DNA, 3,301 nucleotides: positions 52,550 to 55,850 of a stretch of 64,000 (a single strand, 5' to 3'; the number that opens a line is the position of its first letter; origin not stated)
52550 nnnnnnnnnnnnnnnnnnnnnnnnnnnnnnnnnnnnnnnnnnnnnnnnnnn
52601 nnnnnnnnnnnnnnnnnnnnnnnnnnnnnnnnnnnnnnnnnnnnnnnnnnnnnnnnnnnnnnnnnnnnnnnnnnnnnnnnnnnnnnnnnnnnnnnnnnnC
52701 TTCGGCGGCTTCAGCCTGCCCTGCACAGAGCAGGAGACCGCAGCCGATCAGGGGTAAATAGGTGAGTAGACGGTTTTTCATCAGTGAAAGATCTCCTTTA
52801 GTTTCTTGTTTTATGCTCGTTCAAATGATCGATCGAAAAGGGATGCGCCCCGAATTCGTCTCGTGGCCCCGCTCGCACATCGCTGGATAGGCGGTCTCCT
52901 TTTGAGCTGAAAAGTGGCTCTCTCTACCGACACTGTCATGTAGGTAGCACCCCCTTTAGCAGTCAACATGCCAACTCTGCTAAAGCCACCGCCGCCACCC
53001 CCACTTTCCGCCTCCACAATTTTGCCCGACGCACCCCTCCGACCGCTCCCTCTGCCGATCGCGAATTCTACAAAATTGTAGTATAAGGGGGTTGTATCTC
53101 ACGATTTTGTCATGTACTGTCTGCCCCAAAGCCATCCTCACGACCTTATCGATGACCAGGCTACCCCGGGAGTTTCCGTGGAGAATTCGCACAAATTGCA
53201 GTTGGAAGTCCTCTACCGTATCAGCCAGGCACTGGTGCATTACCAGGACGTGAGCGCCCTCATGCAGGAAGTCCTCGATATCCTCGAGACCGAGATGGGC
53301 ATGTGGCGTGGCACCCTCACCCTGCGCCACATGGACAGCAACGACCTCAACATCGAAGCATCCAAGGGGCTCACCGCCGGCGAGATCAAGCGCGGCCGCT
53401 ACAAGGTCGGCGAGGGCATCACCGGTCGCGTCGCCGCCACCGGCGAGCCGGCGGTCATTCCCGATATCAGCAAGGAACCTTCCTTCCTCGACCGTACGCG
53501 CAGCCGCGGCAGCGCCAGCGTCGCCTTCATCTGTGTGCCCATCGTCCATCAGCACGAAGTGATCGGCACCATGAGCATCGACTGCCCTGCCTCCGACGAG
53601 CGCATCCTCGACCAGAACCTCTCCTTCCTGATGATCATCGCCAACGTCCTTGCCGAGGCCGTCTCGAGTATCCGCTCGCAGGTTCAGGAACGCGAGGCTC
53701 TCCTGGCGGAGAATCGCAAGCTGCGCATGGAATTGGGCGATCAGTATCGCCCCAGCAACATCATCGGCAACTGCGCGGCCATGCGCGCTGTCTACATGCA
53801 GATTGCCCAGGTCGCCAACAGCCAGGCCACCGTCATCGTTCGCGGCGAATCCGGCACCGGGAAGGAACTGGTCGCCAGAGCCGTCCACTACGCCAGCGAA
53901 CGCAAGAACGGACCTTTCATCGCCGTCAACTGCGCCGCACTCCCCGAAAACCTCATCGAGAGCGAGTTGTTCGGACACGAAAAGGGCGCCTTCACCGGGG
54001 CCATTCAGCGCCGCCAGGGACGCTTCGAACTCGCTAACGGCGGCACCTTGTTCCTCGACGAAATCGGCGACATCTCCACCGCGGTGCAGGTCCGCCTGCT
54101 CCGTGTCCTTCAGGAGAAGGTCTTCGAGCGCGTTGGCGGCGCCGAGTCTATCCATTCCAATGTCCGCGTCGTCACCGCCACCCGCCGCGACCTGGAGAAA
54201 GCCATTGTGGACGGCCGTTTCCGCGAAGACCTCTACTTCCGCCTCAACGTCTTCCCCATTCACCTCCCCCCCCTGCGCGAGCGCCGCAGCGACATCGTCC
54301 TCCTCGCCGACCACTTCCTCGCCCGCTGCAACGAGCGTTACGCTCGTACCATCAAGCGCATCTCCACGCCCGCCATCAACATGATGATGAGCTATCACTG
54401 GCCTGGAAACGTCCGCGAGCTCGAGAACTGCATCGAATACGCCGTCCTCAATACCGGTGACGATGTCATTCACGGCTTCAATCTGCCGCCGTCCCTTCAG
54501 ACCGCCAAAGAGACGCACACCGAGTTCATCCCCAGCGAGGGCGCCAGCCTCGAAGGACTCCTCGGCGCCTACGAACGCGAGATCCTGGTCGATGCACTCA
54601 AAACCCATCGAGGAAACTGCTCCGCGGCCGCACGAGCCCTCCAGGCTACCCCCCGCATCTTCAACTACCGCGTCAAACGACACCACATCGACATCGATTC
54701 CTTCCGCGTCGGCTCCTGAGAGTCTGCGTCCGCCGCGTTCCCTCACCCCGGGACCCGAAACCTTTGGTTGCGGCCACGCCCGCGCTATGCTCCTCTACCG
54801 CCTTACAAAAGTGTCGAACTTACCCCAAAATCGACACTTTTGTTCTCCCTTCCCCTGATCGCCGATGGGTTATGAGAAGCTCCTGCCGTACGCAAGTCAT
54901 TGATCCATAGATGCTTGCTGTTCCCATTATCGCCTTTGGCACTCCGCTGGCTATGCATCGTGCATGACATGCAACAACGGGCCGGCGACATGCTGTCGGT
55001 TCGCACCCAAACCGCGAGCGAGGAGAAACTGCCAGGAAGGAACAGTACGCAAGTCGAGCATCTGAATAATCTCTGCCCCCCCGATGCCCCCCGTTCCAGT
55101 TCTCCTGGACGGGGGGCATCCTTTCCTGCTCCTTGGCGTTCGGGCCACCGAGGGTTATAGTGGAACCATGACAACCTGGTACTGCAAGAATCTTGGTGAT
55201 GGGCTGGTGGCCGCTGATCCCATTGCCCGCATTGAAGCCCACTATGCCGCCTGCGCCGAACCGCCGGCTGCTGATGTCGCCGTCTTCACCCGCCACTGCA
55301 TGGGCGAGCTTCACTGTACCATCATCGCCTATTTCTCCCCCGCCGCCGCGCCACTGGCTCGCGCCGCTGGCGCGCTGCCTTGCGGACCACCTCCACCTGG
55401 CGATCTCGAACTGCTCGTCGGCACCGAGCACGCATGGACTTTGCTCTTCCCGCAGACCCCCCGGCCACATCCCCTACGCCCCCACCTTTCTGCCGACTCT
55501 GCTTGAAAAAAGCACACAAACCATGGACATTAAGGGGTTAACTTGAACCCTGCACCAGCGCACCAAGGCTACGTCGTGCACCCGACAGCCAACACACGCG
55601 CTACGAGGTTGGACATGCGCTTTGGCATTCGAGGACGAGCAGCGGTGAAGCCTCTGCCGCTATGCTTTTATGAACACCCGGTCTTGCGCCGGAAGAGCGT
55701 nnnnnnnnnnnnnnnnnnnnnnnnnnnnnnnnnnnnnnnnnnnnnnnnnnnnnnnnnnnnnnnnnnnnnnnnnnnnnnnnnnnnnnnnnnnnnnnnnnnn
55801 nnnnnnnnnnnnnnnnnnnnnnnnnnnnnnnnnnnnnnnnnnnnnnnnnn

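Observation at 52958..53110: Sigma-54 promoter plus upstream inverted repeat for amtB-glnK, abutting a GAF-type activator gene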

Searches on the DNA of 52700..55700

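Call 47: search_rna_families(source=window, start=52700, end=55700, threshold=evalue, max_evalue=1)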
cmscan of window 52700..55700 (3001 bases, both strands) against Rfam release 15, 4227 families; matches with E-value up to 1: 1.
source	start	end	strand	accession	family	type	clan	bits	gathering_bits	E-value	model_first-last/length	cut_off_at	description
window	55073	55124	+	RF01066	6C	Cis-reg;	-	30.8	47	0.19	1-75/75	no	6C RNA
